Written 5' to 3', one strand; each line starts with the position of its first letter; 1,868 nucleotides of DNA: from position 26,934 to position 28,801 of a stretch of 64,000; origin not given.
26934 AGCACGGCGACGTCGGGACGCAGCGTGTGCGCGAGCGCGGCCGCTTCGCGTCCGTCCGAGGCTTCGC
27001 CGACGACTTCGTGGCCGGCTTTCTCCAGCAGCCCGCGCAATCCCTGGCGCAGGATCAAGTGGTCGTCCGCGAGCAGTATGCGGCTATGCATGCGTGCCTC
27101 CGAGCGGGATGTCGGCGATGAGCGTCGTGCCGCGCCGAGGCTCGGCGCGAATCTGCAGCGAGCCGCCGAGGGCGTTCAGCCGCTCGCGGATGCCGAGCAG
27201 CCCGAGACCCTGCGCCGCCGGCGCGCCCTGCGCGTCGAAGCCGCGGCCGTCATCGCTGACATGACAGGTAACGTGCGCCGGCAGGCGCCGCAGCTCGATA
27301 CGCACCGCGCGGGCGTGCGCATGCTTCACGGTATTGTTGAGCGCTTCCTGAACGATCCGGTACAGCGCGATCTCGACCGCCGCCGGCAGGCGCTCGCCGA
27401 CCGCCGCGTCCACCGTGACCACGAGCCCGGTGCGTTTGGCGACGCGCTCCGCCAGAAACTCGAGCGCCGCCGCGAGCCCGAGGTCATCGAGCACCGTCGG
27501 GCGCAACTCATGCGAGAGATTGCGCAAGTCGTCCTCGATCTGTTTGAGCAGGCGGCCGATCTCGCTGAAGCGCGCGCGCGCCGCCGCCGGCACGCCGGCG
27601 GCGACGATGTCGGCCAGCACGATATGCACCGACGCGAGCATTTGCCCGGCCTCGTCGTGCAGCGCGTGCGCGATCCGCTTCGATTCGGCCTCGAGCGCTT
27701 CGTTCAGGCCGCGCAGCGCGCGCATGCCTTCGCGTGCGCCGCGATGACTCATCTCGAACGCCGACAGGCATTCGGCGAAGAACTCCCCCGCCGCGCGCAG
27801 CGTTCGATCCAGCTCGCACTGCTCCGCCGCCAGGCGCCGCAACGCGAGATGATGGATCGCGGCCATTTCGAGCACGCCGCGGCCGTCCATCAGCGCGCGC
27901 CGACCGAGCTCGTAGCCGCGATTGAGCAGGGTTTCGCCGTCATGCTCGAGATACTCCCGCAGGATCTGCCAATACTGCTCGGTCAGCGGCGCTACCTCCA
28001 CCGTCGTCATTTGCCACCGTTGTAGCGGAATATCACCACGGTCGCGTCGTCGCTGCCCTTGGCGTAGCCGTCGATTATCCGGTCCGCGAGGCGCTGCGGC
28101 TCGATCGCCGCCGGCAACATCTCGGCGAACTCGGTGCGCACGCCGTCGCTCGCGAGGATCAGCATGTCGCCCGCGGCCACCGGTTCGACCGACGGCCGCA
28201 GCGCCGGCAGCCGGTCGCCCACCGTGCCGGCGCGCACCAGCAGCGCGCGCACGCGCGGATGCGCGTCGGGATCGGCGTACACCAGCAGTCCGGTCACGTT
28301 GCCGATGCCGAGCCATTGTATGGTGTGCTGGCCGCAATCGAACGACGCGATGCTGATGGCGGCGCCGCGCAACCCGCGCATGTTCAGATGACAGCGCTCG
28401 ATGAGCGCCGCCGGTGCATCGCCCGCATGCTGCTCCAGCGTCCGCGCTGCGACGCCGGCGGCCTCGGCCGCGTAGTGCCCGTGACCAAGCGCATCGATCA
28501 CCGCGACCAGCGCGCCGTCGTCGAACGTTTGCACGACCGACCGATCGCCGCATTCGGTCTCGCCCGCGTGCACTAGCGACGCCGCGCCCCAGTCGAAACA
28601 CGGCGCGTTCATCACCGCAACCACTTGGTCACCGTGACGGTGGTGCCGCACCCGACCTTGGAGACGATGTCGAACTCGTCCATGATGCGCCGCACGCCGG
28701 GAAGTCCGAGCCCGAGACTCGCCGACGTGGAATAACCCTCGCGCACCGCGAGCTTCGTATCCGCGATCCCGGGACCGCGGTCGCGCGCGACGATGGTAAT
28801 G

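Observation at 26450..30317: Stressosome module (RsbR-RsbS-RsbT-RsbX) in one operon with a histidine kinase and NarL regulator, upstream of a 26-kb EPS operon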

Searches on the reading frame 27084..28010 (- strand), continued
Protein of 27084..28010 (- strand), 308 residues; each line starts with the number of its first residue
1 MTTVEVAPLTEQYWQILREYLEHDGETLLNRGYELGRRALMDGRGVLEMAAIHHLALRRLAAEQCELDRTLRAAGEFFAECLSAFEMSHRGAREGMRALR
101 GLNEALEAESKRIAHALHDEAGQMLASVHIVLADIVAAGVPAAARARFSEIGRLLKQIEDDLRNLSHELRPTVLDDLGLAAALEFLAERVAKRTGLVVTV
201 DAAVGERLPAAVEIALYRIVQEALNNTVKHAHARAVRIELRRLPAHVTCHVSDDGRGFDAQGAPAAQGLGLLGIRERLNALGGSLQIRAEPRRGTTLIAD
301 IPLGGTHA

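Call 38: fold_search(model_id=the predicted structure, library=pdb)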
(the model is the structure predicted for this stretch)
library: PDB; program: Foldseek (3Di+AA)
matches with E <= 10: 715; with E <= 0.001: 338
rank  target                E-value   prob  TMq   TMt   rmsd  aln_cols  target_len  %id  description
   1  3ehj_A                2.1e-10  1.00  0.34  0.50  11.5       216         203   21  Crystal structure of DesKC-H188V in complex with AMP-PCP (released 2009-09-15)
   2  3ehj_B                3.3e-10  1.00  0.36  0.51  11.3       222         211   21  Crystal structure of DesKC-H188V in complex with AMP-PCP (released 2009-09-15)
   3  3gig_B                4.9e-10  1.00  0.37  0.54   8.5       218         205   28  Crystal structure of phosphorylated DesKC in complex with AMP-PCP (released 2009-09-15)
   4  4gt8                  5.4e-10  1.00  0.39  0.86   2.2       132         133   28  Crystal Structure of the Catalytic and ATP-binding Domain from VraS in Complex with ADP (released 2013-08-28)
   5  5iuj_B                6.7e-10  1.00  0.36  0.49   8.3       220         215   26  Crystal structure of the DesK-DesR complex in the phosphotransfer state with low Mg2+ (20 mM) (released 2016-12-21)
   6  7ssj_A                8.4e-10  1.00  0.34  0.46  12.6       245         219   21  Crystal structure of the DesK-DesR complex in the phosphatase state (released 2022-11-16)
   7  5iuk_D                9.4e-10  1.00  0.34  0.48  16.2       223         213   26  Crystal structure of the DesK-DesR complex in the phosphotransfer state with high Mg2+ (150 mM) (released 2016-12-21)
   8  5iuj_A                9.9e-10  1.00  0.35  0.49  17.2       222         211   26  Crystal structure of the DesK-DesR complex in the phosphotransfer state with low Mg2+ (20 mM) (released 2016-12-21)
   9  7ssj_D                1.0e-09  1.00  0.35  0.49  12.1       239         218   22  Crystal structure of the DesK-DesR complex in the phosphatase state (released 2022-11-16)
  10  3ehh_B                1.2e-09  1.00  0.35  0.55  10.7       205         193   22  Crystal structure of DesKC-H188V in complex with ADP (released 2009-09-15)
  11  7ssj_C                1.2e-09  1.00  0.35  0.48  12.1       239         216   22  Crystal structure of the DesK-DesR complex in the phosphatase state (released 2022-11-16)
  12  5iuk_B                1.3e-09  1.00  0.35  0.50   7.6       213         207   26  Crystal structure of the DesK-DesR complex in the phosphotransfer state with high Mg2+ (150 mM) (released 2016-12-21)
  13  3ehh_A                1.4e-09  1.00  0.32  0.50  11.4       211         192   22  Crystal structure of DesKC-H188V in complex with ADP (released 2009-09-15)
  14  5iuk_A                1.8e-09  1.00  0.34  0.48  17.5       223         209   22  Crystal structure of the DesK-DesR complex in the phosphotransfer state with high Mg2+ (150 mM) (released 2016-12-21)
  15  5iul_E                2.0e-09  1.00  0.36  0.52   7.5       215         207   26  Crystal structure of the DesK-DesR complex in the phosphotransfer state with high Mg2+ (150 mM) and BeF3 (released 2016-12-21)
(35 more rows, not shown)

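Call 72: search_protein_families(library=pfam, proteins=[L054:10001-11272:+, L059:10001-11287:+, L066:10001-11287:+], max_evalue=0.01)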
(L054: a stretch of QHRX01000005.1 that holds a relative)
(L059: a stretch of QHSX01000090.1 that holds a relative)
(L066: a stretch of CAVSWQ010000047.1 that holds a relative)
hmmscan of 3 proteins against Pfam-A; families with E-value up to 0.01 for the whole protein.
L054:10001-11272:+ (424 aa): 11 families
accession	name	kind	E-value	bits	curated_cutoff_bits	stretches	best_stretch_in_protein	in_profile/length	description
PF00989.32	PAS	-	1.6e-16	60.8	22.6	1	100-209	2-113/113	PAS fold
PF02518.31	HATPase_c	-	1.1e-14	55.2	26.4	1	332-424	3-108/111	Histidine kinase-, DNA gyrase B-, and HSP90-like ATPase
PF08448.16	PAS_4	-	2.5e-14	53.9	23.1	1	106-214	2-110/110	PAS fold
PF08447.18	PAS_3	-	5.1e-11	43.1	25.6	1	123-205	3-88/89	PAS fold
PF13426.13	PAS_9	-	1.5e-08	35.2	27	1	113-211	5-103/103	PAS domain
PF13581.12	HATPase_c_2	-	3.8e-08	33.8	27.4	1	327-394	24-103/127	Histidine kinase-like ATPase domain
PF13188.13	PAS_8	-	2e-07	31.1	21.8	1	99-154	1-53/65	PAS domain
PF07730.19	HisKA_3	-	1.1e-06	29.5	24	1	232-292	4-67/68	Histidine kinase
PF08673.15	RsbU_N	-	2.3e-06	28.1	25.5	1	4-59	2-55/75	Phosphoserine phosphatase RsbU, N-terminal domain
PF06428.16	Sec2p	-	0.0012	19.2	28.5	1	211-287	4-79/92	GDP/GTP exchange factor Sec2p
PF14598.12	PAS_11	-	0.004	17.5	25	0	114-184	7-77/109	PAS domain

L059:10001-11287:+ (429 aa): 11 families
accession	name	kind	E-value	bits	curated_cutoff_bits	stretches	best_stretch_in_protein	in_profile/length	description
PF00989.32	PAS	-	4.7e-15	56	22.6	1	104-213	2-113/113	PAS fold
PF08448.16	PAS_4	-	1.1e-13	51.8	23.1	1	110-218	2-110/110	PAS fold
PF02518.31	HATPase_c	-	3.9e-13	50.3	26.4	1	336-428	3-108/111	Histidine kinase-, DNA gyrase B-, and HSP90-like ATPase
PF08447.18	PAS_3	-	1.1e-11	45.3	25.6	1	127-210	3-89/89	PAS fold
PF13426.13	PAS_9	-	1.2e-07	32.4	27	1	120-215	8-103/103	PAS domain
PF07730.19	HisKA_3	-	5.9e-07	30.4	24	1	235-296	3-67/68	Histidine kinase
PF13581.12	HATPase_c_2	-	1e-06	29.2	27.4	1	342-398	35-103/127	Histidine kinase-like ATPase domain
PF08673.15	RsbU_N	-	2.9e-06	27.8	25.5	1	8-53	2-47/75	Phosphoserine phosphatase RsbU, N-terminal domain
PF14598.12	PAS_11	-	0.00025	21.4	25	1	118-188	7-77/109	PAS domain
PF13188.13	PAS_8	-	0.00028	21.1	21.8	1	103-156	1-54/65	PAS domain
PF06428.16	Sec2p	-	0.00048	20.5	28.5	1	214-291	3-79/92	GDP/GTP exchange factor Sec2p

L066:10001-11287:+ (429 aa): 11 families
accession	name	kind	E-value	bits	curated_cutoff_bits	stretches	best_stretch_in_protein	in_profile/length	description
PF00989.32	PAS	-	2.9e-16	59.9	22.6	1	99-208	1-113/113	PAS fold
PF08673.15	RsbU_N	-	9.2e-16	58.2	25.5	1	4-82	2-74/75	Phosphoserine phosphatase RsbU, N-terminal domain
PF02518.31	HATPase_c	-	1.3e-14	55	26.4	1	331-424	3-109/111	Histidine kinase-, DNA gyrase B-, and HSP90-like ATPase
PF08448.16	PAS_4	-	6.5e-12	46.1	23.1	1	105-213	1-110/110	PAS fold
PF13426.13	PAS_9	-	2.2e-10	41.2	27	1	110-210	2-103/103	PAS domain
PF07730.19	HisKA_3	-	3.2e-09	37.6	24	1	230-291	3-67/68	Histidine kinase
PF13188.13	PAS_8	-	2.8e-08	33.8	21.8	1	99-139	1-38/65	PAS domain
PF08447.18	PAS_3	-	6.2e-08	33.3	25.6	1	123-205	3-89/89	PAS fold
PF13581.12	HATPase_c_2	-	3.2e-06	27.6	27.4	1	337-393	35-103/127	Histidine kinase-like ATPase domain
PF16888.10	YwqH-like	-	0.0037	18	33.7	1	202-287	20-104/123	YwqH-like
PF09893.14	DUF2120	-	0.0053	17.2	25.3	0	189-278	16-102/136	Uncharacterized protein conserved in archaea (DUF2120)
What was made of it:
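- A longer variant keeps RsbU_N while inserting a PAS domain (call 72).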

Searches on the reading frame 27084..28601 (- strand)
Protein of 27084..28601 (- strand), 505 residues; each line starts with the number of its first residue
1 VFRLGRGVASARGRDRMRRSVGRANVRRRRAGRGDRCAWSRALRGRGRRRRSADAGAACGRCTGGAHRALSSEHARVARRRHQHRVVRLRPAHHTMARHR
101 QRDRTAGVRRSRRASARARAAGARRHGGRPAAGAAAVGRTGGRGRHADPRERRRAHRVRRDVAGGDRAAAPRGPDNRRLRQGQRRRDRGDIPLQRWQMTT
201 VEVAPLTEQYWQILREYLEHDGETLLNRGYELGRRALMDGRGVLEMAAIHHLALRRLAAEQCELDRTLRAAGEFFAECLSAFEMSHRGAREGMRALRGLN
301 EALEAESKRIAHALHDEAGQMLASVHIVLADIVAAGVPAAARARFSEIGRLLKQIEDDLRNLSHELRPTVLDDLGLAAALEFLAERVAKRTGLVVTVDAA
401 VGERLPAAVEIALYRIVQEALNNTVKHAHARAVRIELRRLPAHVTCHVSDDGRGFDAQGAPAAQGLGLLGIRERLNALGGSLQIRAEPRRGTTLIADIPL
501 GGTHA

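Call 3: search_protein_families(library=pfam, proteins=[window:27084-28601:-], max_evalue=0.01)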
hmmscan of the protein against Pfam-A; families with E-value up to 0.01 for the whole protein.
window:27084-28601:- (505 aa): 4 families
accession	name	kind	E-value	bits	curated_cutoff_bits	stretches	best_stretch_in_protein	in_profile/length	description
PF02518.31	HATPase_c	-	1.1e-14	55.2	26.4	1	409-500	2-109/111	Histidine kinase-, DNA gyrase B-, and HSP90-like ATPase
PF08673.15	RsbU_N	-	1.5e-08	35.1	25.5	1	208-284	1-74/75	Phosphoserine phosphatase RsbU, N-terminal domain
PF07730.19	HisKA_3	-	1.4e-07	32.4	24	1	308-371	3-68/68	Histidine kinase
PF13581.12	HATPase_c_2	-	4.1e-07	30.5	27.4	1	402-469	21-103/127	Histidine kinase-like ATPase domain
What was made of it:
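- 27084..28010 (-): Soluble histidine kinase: RsbU_N (about residues 6-86), helical linker, HisKA_3 with His118, and the ATP-binding domain. Pfam RsbU_N 35.1 bits (cutoff 25.5), HisKA_3 32.4 bits, HATPase_c 55.2 bits (call 3).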

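Call 4: search_protein_families(library=ncbifam, proteins=[window:27084-28601:-], max_evalue=0.01)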
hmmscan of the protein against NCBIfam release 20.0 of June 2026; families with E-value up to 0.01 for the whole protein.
window:27084-28601:- (505 aa): 10 families
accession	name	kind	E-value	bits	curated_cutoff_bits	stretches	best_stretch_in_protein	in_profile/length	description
NF052443.1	SensHisKinMctS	equivalog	3.3e-42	144.4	700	1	300-500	244-448/457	two-component system sensor histidine kinase MctS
NF008649.0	PRK11644.1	equivalog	2.1e-32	112.6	408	1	299-499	296-495/499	signal transduction histidine-protein kinase/phosphatase UhpB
NF052531.1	Strep_LiaS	equivalog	1.1e-29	103.8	450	1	297-500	123-327/328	envelope stress sensor histidine kinase LiaS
NF008184.0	PRK10935.1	equivalog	1.7e-18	66.6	553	1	306-494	363-553/565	nitrate/nitrite two-component system sensor histidine kinase NarQ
NF007896.0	PRK10600.1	equivalog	1.1e-17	64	578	1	306-493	390-578/598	nitrate/nitrite two-component system sensor histidine kinase NarX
NF047786.1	his_kin_MadS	equivalog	5.8e-14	52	500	1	300-499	224-434/434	MadS family sensor histidine kinase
NF008298.1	PRK11086.1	subfamily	0.00033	19.2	520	1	417-501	432-526/529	DcuS/MalK family sensor histidine kinase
NF033792.0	ActS_PrrB_HisK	equivalog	0.0042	16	350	1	359-457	255-355/423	ActS/PrrB/RegB family redox-sensitive histidine kinase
NF041832.1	near_NosP_CTERM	subfamily_domain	0.0051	15.9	400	0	413-458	121-166/370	NahK/ErcS family hybrid sensor histidine kinase/response regulator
TIGR02966.1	phoR_proteo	equivalog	0.0095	15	334.2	0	385-458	203-276/333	phosphate regulon sensor histidine kinase PhoR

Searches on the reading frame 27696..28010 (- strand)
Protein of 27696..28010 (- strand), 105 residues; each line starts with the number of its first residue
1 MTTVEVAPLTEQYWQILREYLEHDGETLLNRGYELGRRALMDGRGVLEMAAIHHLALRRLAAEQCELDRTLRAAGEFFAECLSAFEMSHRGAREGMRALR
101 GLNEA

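Call 65: search_solved_structures(query=A2, max_evalue=1, show_alignments=2)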
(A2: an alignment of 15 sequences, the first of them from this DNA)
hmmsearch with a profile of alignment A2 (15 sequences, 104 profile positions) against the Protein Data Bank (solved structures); distinct sequences matched with E-value up to 1: 6.
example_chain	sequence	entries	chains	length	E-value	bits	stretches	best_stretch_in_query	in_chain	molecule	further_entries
2j70_A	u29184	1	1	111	0.00024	24.5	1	8-89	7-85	PHOSPHOSERINE PHOSPHATASE RSBU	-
2j6z_A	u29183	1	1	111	0.00033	24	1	8-88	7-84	PHOSPHOSERINE PHOSPHATASE RSBU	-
1w53_A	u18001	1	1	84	0.00043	23.6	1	8-83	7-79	PHOSPHOSERINE PHOSPHATASE RSBU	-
2j6y_A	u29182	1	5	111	0.0021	21.5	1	8-88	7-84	PHOSPHOSERINE PHOSPHATASE RSBU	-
8eoz_B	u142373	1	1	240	0.24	14.8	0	12-42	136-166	C3HR3_4r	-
6e9y_A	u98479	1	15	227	0.43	14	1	5-59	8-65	DHF38 filament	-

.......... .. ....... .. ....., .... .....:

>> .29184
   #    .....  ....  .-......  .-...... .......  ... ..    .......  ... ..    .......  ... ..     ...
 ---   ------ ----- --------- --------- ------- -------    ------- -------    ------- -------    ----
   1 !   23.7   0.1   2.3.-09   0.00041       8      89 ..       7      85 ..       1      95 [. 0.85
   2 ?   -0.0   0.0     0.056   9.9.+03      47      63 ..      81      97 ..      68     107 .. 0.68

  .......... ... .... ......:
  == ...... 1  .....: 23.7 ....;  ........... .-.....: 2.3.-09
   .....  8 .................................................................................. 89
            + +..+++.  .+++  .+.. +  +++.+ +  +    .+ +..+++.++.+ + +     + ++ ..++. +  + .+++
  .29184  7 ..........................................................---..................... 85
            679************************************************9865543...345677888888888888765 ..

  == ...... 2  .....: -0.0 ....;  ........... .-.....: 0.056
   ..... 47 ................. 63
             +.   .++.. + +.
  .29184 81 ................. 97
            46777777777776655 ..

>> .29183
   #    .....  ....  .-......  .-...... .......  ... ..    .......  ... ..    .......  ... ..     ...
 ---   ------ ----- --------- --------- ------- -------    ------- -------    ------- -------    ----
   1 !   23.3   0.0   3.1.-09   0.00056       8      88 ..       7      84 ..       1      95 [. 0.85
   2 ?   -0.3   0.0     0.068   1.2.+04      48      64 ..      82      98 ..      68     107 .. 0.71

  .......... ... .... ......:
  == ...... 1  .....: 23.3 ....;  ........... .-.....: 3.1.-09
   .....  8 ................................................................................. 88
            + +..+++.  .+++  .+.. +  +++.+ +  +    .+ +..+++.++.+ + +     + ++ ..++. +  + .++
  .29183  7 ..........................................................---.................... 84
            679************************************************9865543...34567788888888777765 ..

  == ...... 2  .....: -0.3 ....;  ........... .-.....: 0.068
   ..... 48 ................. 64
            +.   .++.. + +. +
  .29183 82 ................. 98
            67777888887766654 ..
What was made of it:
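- On RsbT-regulated effector with an RsbU_N domain: Profile match to 2J70/1W53 at E 2.4e-4 (call 65).
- The kinase profile matches solved RsbU N-domains (call 65). Tyr28, Ile74 and Ile78 equivalents are not conserved (call 65).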

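Call 77: predict_structure(alignment_id=A2)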
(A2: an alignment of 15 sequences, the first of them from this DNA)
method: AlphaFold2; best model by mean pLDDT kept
length: 105 residues; sequences in the alignment: 15
mean_pLDDT: 83.6   pTM: 0.72
mean pLDDT of the five models: 83.6, 81.5, 81.4, 80.4, 76.8
residues with pLDDT >= 90: 53; 70-90: 33; 50-70: 15; < 50: 4
segments of 3 or more residues with pLDDT < 50: 1-4
pLDDT, mean of each block of 10 residues (from residue 1): 61 95 91 93 90 93 80 93 80 70 64
secondary structure, 60 per line:
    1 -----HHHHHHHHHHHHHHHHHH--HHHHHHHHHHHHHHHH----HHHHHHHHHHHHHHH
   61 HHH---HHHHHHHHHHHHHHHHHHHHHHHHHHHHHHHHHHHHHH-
elements in order: H6-23 H26-41 H46-63 H67-104
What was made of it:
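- On RsbT-regulated effector with an RsbU_N domain: Four-helix model with pLDDT 84 (call 77).
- In the N-domain-only model the last helix runs 67-104 (call 77).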

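Call 79: fold_search(model_id=the predicted structure, library=pdb)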
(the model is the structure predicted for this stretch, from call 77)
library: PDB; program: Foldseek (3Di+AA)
matches with E <= 10: 176; with E <= 0.001: 0
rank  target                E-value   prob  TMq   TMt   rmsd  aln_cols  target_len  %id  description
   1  1q6a_A                4.4e-01  0.91  0.60  0.59   3.7        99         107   18  Solution Structure of the C-terminal Domain of Thermosynechococcus elongatus KaiA (ThKaiA180C); Averaged Minimized Str (released 2003-08-19)
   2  5jwr_H                5.5e-01  0.87  0.59  0.49   3.8        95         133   19  Crystal structure of foldswitch-stabilized KaiB in complex with the N-terminal CI domain of KaiC and a dimer of KaiA C (released 2017-03-29)
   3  2j6z                  7.0e-01  0.82  0.53  0.64   5.7        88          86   20  Structural and functional characterisation of partner-switching regulating the environmental stress response in B. subti (released 2007-02-13)
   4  1nwm                  7.5e-01  0.18  0.29  0.29  11.8        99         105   15  GAT domain of human GGA1 (released 2003-03-25)
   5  1w53                  1.0e+00  0.75  0.53  0.65   5.7        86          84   21  Kinase recruitment domain of the stress phosphatase RsbU (released 2004-08-05)
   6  2j6y_B                1.1e+00  0.72  0.50  0.64   5.6        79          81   18  Structural and Functional Characterisation of partner switching regulating the environmental stress response in Bacill (released 2007-02-13)
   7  9k7w_D                1.1e+00  0.35  0.41  0.45   6.0        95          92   12  Crystal structure of designed nickel-induced homotrimer C3-Ni1-HH*3-18 (released 2025-10-29)
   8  2bnl_A                1.2e+00  0.35  0.44  0.37   9.7       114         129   15  The structure of the N-terminal domain of RsbR (released 2005-11-03)
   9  8gad_B                1.2e+00  0.20  0.32  0.33  11.4       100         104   18  Crystal structure of a high affinity PD-L1 binder (released 2024-08-21)
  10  6xr2_D                1.4e+00  0.23  0.38  0.27   9.0       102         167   18  Computationally designed right-handed alpha/alpha homotrimeric toroid with 3 repeats per subunit (released 2021-07-14)
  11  2j6y_A                1.4e+00  0.66  0.52  0.63   5.5        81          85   17  Structural and Functional Characterisation of partner switching regulating the environmental stress response in Bacill (released 2007-02-13)
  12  8h17                  1.4e+00  0.28  0.44  0.32   8.7       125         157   12  Crystal structure of the Globin domain of Thermosynechococcus elongatus BP-1 (released 2023-04-26)
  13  1wr6_C                1.4e+00  0.14  0.29  0.33  13.0        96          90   18  Crystal structure of GGA3 GAT domain in complex with ubiquitin (released 2005-06-28)
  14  7dgw                  1.4e+00  0.14  0.27  0.29  10.3        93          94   25  De novo designed protein H4A2S (released 2021-11-24)
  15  2bnl_B                1.5e+00  0.33  0.45  0.38   9.6       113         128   15  The structure of the N-terminal domain of RsbR (released 2005-11-03)
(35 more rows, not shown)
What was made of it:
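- On RsbT-regulated effector with an RsbU_N domain: Foldseek ranks 3, 5 and 6, but E 0.7-1.1 (call 79).
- Foldseek places RsbU N-domains at ranks 3, 5 and 6, but with non-significant E-values of 0.7-1.1 (call 79).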

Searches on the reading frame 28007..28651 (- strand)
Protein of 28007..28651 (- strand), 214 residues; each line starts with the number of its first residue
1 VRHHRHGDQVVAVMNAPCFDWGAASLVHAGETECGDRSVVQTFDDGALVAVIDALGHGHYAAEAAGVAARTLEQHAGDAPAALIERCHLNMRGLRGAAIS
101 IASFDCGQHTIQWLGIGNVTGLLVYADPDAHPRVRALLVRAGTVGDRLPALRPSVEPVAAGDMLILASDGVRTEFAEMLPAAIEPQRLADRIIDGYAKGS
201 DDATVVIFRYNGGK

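Call 3: search_protein_families(library=pfam, proteins=[window:28007-28651:-], max_evalue=0.01)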
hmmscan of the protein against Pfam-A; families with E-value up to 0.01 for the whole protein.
window:28007-28651:- (214 aa): 2 families
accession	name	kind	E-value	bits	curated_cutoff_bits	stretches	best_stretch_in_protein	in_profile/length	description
PF07228.17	SpoIIE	-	1.4e-10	41.8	25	1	45-210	3-191/192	Stage II sporulation protein E (SpoIIE)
PF13672.11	PP2C_2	-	0.002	18.1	24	0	31-80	9-58/209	Protein phosphatase 2C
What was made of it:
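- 28007..28612 (-): rsbX-type single-domain PP2C phosphatase. Pfam SpoIIE 41.8 bits (call 3).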

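Call 4: search_protein_families(library=ncbifam, proteins=[window:28007-28651:-], max_evalue=0.01)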
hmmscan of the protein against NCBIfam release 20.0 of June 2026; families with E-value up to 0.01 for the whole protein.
window:28007-28651:- (214 aa): 0 families
